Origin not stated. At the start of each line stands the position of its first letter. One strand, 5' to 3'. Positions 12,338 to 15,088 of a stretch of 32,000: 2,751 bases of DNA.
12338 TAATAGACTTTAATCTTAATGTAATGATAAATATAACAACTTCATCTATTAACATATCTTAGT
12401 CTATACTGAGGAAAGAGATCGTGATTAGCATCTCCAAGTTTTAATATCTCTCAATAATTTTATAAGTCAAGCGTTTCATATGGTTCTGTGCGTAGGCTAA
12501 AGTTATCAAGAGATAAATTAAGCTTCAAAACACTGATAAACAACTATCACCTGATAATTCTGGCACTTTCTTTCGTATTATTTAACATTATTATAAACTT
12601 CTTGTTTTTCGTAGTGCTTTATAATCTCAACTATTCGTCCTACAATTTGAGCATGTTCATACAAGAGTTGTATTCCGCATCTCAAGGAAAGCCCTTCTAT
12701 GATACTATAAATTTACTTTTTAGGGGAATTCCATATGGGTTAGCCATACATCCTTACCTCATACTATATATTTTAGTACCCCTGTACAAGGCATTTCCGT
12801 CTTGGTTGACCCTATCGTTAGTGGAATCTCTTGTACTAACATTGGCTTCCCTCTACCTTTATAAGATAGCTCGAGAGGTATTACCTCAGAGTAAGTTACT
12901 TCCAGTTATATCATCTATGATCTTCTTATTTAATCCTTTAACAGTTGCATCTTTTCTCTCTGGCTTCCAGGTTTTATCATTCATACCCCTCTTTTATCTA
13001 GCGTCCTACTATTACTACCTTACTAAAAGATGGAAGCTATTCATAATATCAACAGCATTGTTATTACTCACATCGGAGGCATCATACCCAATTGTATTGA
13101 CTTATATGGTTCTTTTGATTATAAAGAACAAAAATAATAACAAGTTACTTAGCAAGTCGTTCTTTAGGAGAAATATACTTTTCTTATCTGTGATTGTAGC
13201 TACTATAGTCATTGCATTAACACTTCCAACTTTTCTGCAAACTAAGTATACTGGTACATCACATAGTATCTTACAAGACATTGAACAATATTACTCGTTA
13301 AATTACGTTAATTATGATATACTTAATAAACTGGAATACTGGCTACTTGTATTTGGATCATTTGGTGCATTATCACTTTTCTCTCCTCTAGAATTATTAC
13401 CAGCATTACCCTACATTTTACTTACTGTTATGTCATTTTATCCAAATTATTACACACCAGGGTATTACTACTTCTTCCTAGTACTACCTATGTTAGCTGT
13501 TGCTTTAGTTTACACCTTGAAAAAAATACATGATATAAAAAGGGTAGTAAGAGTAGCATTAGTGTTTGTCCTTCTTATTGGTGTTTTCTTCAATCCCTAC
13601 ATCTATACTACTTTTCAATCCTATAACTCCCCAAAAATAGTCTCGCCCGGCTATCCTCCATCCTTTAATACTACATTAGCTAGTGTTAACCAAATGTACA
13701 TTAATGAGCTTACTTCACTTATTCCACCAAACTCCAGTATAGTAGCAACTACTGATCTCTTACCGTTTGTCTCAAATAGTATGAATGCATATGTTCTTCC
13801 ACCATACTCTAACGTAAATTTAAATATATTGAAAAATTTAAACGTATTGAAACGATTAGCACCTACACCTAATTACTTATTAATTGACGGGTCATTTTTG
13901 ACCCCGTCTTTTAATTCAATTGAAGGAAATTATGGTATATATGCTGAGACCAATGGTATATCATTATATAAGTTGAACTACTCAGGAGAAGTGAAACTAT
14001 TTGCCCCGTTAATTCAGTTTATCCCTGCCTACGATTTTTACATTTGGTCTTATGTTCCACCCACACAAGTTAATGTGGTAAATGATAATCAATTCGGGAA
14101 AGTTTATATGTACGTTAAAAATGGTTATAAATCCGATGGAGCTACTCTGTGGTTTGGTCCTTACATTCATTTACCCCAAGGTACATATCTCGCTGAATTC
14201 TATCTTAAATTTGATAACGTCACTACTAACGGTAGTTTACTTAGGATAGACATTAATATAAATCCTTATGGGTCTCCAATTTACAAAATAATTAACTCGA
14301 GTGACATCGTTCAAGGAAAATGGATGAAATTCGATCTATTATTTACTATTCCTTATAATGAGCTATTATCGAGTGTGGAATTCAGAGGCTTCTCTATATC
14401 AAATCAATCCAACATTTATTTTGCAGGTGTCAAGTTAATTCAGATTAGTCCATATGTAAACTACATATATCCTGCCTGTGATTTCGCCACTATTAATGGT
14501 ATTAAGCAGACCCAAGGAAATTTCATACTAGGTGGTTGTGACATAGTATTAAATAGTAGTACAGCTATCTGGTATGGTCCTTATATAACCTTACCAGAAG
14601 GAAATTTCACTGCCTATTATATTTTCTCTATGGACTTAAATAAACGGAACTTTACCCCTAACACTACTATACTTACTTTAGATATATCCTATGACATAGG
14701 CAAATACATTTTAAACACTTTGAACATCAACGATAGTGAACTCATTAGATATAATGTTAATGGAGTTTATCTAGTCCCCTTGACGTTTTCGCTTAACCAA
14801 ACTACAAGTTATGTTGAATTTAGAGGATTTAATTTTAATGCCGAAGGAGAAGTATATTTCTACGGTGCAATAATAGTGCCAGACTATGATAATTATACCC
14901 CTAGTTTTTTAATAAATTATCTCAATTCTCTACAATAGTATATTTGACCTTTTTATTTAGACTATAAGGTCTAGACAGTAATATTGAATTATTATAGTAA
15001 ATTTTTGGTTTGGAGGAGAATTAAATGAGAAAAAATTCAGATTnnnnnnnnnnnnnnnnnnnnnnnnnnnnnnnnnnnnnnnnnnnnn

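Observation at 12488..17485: Pair B: convergent inverted paralogues, DUF2079-like membrane domain fused to a tandemly duplicated soluble module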

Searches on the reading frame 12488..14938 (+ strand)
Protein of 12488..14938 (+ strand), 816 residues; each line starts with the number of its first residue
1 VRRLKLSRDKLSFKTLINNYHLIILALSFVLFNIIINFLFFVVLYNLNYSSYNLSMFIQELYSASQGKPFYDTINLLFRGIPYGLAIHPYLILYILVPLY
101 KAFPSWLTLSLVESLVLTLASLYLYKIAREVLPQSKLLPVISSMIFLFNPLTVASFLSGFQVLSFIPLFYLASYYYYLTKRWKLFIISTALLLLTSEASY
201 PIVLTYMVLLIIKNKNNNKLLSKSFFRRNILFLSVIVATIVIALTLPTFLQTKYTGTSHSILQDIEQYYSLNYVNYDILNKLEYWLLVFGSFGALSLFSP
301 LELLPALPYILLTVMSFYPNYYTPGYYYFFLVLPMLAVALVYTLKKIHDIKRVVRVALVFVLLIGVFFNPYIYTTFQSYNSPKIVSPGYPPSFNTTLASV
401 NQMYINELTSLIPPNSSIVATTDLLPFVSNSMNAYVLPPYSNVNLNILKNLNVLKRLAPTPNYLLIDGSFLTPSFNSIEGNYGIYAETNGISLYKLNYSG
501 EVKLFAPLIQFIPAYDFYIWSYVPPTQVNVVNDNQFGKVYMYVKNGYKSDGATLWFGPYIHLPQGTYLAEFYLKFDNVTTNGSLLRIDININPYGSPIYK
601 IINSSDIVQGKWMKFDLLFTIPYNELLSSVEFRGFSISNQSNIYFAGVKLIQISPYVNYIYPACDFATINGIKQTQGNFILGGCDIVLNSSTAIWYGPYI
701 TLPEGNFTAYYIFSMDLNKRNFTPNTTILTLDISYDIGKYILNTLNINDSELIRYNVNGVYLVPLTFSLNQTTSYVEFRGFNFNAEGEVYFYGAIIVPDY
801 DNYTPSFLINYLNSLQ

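Call 3: search_protein_families(library=pfam, proteins=[window:12488-14938:+], max_evalue=1)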
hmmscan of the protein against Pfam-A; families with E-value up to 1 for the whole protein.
window:12488-14938:+ (816 aa): 1 family
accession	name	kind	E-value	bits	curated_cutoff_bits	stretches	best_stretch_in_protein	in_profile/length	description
PF09852.15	DUF2079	-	1.3e-127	427.2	28.2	1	44-493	2-459/459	Predicted membrane protein (DUF2079)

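Call 4: search_protein_families(library=ncbifam, proteins=[window:12488-14938:+], max_evalue=1)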
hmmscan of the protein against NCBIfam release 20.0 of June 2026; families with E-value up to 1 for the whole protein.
window:12488-14938:+ (816 aa): 0 families

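Call 8: find_homologous_proteins(query=window:12488-14938:+)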
Query window:12488-14938:+ (816 aa): 4 proteins with E <= 0.001 among 8000 candidates.
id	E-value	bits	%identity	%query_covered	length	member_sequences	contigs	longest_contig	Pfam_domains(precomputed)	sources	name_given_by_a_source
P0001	0.0e+0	1777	100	100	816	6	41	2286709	PF09852.16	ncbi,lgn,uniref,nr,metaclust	ncbi:DUF2079 domain-containing protein [Sulfolobus acidocaldarius]|uniref:Membrane protein n=4 Tax=S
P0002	8.9e-105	370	36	78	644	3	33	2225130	PF09852.16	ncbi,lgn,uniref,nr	ncbi:DUF2079 domain-containing protein [Sulfolobus acidocaldarius]|uniref:DUF2079 domain-containing 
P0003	3.5e-6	44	25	47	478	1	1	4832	PF09852.16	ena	-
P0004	1.4e-5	42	25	55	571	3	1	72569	PF09852.16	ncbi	ncbi:MAG: DUF2079 domain-containing protein [Thermoplasmataceae archaeon]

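Call 9: search_solved_structures(query=window:12488-14938:+, max_evalue=10)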
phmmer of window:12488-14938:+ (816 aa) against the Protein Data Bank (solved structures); distinct sequences matched with E-value up to 10: 3.
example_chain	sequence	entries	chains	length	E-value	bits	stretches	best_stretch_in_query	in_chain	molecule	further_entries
7rh6_Q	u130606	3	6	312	0.052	15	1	571-615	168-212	Cytochrome aa3 subunit 2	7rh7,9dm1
6adq_E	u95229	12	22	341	0.06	14.8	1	571-614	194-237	Cytochrome c oxidase subunit 2 | Cytochrome aa3 subunit 2 | cytochrome-c oxidase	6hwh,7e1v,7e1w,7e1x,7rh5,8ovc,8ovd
6y1y_A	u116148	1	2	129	1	10.8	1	260-296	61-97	CheA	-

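Call 11: find_related_loci(query=window:12488-14938:+, collection=genome_contigs, flank=10000)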
Query window:12488-14938:+ (816 aa) in genome_contigs; peptide patterns used: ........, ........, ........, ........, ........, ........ (x = any residue, [..] = any of these).
323 stretches matched a pattern, but none encodes a relative of the query by tblastn (E <= 1e-3).

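Call 35: find_homologous_proteins(query=A2, max_evalue=0.00001)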
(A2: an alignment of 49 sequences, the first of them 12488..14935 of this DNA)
Query A2 (49 sequences) (816 aa, profile of the alignment): 12 proteins with E <= 0.00001 among 8000 candidates.
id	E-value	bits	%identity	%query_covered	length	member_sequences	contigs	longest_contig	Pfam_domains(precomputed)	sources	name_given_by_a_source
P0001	2.5e-188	646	100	100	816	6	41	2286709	PF09852.16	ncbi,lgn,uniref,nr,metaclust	ncbi:DUF2079 domain-containing protein [Sulfolobus acidocaldarius]|uniref:Membrane protein n=4 Tax=S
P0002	9.0e-160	552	36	78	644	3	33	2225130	PF09852.16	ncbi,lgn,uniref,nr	ncbi:DUF2079 domain-containing protein [Sulfolobus acidocaldarius]|uniref:DUF2079 domain-containing 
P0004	5.3e-89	318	25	55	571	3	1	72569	PF09852.16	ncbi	ncbi:MAG: DUF2079 domain-containing protein [Thermoplasmataceae archaeon]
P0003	4.8e-85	305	25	47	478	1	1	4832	PF09852.16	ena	-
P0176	6.7e-67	245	23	46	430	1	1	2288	PF09852.16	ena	-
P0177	4.7e-66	242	23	46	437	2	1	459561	PF09852.16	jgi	jgi:uncharacterized membrane protein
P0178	1.4e-56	210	24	20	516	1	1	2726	PF09852.16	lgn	-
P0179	3.6e-53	199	23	35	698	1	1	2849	PF09852.16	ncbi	-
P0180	4.0e-51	192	21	54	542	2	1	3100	PF09852.16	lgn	-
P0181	2.0e-44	170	35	7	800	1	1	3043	PF09852.16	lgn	-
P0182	1.0e-34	138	21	37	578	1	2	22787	PF09852.16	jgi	jgi:uncharacterized membrane protein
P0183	9.3e-22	95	-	-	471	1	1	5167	PF09852.16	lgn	-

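Call 51: predict_structure(alignment_id=A2)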
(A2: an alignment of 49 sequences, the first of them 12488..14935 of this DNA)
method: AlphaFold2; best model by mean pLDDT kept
length: 816 residues; sequences in the alignment: 49
mean_pLDDT: 88.1   pTM: 0.87
mean pLDDT of the five models: 88.1, 87.5, 87.2, 87.1, 86.7
residues with pLDDT >= 90: 539; 70-90: 176; 50-70: 88; < 50: 13
segments of 3 or more residues with pLDDT < 50: 1-10, 441-443
pLDDT, mean of each block of 10 residues (from residue 1): 45 68 95 95 87 93 97 89 92 97 97 98 98 94 95 93 98 97 97 97 98 73 80 97 94 79 70 91 93 95 97 93 92 98 95 89 84 68 68 87 97 95 94 85 55 71 89 67 93 93 94 91 70 95 80 89 92 95 93 77 93 94 75 91 96 93 90 80 69 89 95 82 82 95 93 84 96 96 83 93 91 76
secondary structure, 60 per line:
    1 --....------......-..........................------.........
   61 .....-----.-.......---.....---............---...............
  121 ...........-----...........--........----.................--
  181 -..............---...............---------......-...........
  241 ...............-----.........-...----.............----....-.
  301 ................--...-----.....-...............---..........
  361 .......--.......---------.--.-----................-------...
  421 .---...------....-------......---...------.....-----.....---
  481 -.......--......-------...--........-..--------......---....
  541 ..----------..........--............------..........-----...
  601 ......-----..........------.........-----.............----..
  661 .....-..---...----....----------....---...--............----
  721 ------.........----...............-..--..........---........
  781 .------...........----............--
elements in order (helices of 4 or more, strands of 3 or more residues): H3-6 H13-18 H20-45 H52-65 H73-79 H84-87 H91-102 H106-131 H137-147 H150-157 H162-178 H182-195 H199-213 H223-228 H230-255 H261-268 H278-290 H295-298 H300-315 H327-331 H333-347 H351-367 H370-376 H395-410 E418-421 E434-437 H445-450 E463-467 H473-477 E482-488 E491-496 E504-506 E509-513 E528-533 E537-542 E553-562 E565-576 E583-592 E598-603 E612-621 E628-636 E642-654 E659-662 E672-674 E679-682 E693-696 E700-702 E705-716 E727-735 E740-748 H749-754 E760-769 E773-781 E788-798 H803-814

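Call 55: fold_search(model_id=the predicted structure, library=pdb)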
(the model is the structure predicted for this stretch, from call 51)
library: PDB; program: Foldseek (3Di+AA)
matches with E <= 10: 1291; with E <= 0.001: 67
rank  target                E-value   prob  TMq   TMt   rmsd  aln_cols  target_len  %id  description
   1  8w7n                  5.8e-07  1.00  0.14  0.11  20.1       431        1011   10  Crystal structure of the in-cell Cry1Aa purified from Bacillus thuringiensis (released 2024-03-06)
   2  5a59_A                6.9e-07  1.00  0.14  0.11  18.2       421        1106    7  The structure of GH101 E796Q mutant from Streptococcus pneumoniae TIGR4 in complex with T-antigen (released 2015-09-02)
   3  5a58_A                1.9e-06  1.00  0.15  0.12  18.0       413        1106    7  The structure of GH101 D764N mutant from Streptococcus pneumoniae TIGR4 in complex with serinyl T-antigen (released 2015-09-02)
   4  2e26_A                1.9e-06  1.00  0.13  0.15  13.9       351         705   11  Crystal structure of two repeat fragment of reelin (released 2007-05-22)
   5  5a56_A                2.2e-06  1.00  0.13  0.10  18.4       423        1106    8  The structure of GH101 from Streptococcus pneumoniae TIGR4 in complex with 1-O-methyl-T-antigen (released 2015-09-02)
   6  5a55                  2.6e-06  1.00  0.14  0.11  17.9       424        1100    7  The native structure of GH101 from Streptococcus pneumoniae TIGR4 (released 2015-09-02)
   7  5a57                  3.1e-06  1.00  0.13  0.10  18.3       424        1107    8  The structure of GH101 from Streptococcus pneumoniae TIGR4 in complex with PUGT (released 2015-09-02)
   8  6wbx                  3.4e-06  1.00  0.25  0.18  22.2      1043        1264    9  Single-Particle Cryo-EM Structure of Arabinofuranosyltransferase AftD from Mycobacteria, Mutant R1389S Class 1 (released 2020-05-13)
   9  7lyu_B                5.8e-06  1.00  0.14  0.25  14.3       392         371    9  Reelin repeat 8 (released 2022-06-15)
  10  4w8j                  6.1e-06  0.96  0.12  0.10  29.1      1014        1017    9  Structure of the full-length insecticidal protein Cry1Ac reveals intriguing details of toxin packaging into in vivo form (released 2014-09-17)
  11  3a7q_A                8.7e-06  1.00  0.13  0.15  14.8       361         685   11  Structural basis for specific recognition of reelin by its receptors (released 2010-03-23)
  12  2ygl_B                8.7e-06  1.00  0.11  0.20  19.2       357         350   11  The X-ray crystal structure of tandem CBM51 modules of Sp3GH98, the family 98 glycoside hydrolase from Streptococcus p (released 2011-06-22)
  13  5f15                  9.6e-06  1.00  0.33  0.46  10.9       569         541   11  Crystal Structure of ArnT from Cupriavidus metallidurans bound to Undecaprenyl phosphate (released 2016-02-17)
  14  6vls_B                1.0e-05  1.00  0.12  0.10  18.7       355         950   12  Structure of C-terminal fragment of Vip3A toxin (released 2020-07-22)
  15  4gwm_B                1.5e-05  1.00  0.15  0.20  16.4       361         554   14  Crystal structure of human promeprin beta (released 2012-09-19)
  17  6wby                  1.6e-05  1.00  0.31  0.22  19.6      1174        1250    9  Single-Particle Cryo-EM Structure of Arabinofuranosyltransferase AftD from Mycobacteria, Mutant R1389S Class 2 (released 2020-05-13)
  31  6x0o                  8.4e-05  1.00  0.24  0.20  19.0       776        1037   12  Single-Particle Cryo-EM Structure of Arabinosyltransferase EmbB from Mycobacterium smegmatis (released 2020-06-10)
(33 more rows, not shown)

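Call 62: find_related_loci(query=A4, collection=genome_contigs, flank=8000)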
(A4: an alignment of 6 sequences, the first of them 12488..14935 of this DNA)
Query A4 (816 aa) in genome_contigs; peptide patterns used: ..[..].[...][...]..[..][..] (x = any residue, [..] = any of these).
11 stretches matched a pattern, but none encodes a relative of the query by tblastn (E <= 1e-3).

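Call 63: find_encoding_contigs(protein=P0002, flank=10000, max_places=2)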
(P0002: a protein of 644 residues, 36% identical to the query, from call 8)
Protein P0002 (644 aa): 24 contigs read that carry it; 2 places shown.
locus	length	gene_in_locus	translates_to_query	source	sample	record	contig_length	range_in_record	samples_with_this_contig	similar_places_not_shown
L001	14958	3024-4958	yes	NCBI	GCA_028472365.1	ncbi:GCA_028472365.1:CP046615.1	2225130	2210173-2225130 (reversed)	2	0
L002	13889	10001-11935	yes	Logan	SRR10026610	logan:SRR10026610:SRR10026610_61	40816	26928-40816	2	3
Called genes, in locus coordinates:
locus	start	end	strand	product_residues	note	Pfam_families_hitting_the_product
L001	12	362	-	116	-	PF04343:DUF488, PF22751:DUF488-N3a, PF22752:DUF488-N3i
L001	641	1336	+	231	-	PF03009:GDPD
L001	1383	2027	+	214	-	PF01872:RibD_C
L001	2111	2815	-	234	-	PF13240:Zn_Ribbon_1 (weak)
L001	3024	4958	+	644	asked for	PF09852:DUF2079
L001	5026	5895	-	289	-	PF09852:DUF2079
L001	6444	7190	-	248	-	-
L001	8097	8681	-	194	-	-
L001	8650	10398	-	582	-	PF00136:DNA_pol_B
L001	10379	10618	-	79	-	-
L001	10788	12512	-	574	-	PF22173:APH-like_N, PF02129:Peptidase_S15 (faint), PF01738:DLH (weak), PF20434:BD-FAE, PF00561:Abhydrolase_1 (faint), PF12697:Abhydrolase_6 (faint), PF00326:Peptidase_S9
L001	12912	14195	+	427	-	PF00390:malic, PF03949:Malic_M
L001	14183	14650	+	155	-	PF13420:Acetyltransf_4, PF13527:Acetyltransf_9, PF00583:Acetyltransf_1, PF13673:Acetyltransf_10, PF13508:Acetyltransf_7, PF08445:FR47 (weak)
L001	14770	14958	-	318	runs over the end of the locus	PF03069:FmdA_AmdA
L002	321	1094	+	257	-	PF06157:DUF973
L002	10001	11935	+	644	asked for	PF09852:DUF2079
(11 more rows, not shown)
